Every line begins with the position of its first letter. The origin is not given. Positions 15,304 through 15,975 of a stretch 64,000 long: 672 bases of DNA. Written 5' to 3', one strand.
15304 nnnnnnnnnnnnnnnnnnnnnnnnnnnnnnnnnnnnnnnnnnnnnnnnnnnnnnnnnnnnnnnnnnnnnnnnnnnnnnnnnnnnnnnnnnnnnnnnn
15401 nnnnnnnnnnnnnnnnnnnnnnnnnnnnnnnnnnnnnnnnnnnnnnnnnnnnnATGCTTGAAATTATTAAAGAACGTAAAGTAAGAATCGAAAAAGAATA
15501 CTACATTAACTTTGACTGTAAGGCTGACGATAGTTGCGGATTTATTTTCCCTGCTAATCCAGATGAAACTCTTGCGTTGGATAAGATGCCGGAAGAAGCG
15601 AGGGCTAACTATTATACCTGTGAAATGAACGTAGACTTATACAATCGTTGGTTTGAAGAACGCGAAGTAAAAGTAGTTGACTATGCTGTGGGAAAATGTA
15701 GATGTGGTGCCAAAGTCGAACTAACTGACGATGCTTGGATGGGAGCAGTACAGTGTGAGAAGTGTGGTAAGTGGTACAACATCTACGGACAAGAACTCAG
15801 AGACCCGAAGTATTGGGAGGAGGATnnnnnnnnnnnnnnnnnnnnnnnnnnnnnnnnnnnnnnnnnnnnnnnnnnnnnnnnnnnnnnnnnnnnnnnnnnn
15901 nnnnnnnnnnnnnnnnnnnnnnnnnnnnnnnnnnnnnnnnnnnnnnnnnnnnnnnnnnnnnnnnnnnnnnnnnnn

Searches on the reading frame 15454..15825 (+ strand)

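Call 53: search_protein_families(library=phrogs, proteins=[window:15454-15825:+], max_evalue=0.01)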
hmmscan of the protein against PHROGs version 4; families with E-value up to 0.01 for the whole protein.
window:15454-15825:+ (124 aa): 2 families
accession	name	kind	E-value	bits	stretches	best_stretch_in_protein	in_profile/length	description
phrog_3207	-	unknown function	5.6e-07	30.6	1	72-117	17-63/90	-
phrog_3805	-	unknown function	0.00047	21.7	1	62-113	38-89/98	-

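Call 54: search_protein_families(library=pfam, proteins=[window:15454-15825:+], max_evalue=0.1)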
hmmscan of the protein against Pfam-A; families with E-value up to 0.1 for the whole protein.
window:15454-15825:+ (124 aa): 4 families
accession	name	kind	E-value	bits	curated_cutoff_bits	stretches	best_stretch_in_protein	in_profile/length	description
PF07496.21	zf-CW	-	0.0009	19.6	27.5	1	98-107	2-11/47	CW-type Zinc Finger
PF21344.3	Zn_ribbon_LysW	-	0.0029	17.6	27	1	83-105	5-28/46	Alpha-aminoadipate carrier protein LysW-like, globular domain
PF05129.18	Zn_ribbon_Elf1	-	0.014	15.9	29.8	0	87-116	35-64/79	Transcription elongation factor Elf1 like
PF05207.18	Zn_ribbon_CSL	-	0.096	12.9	29.2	0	80-107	19-49/55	CSL zinc finger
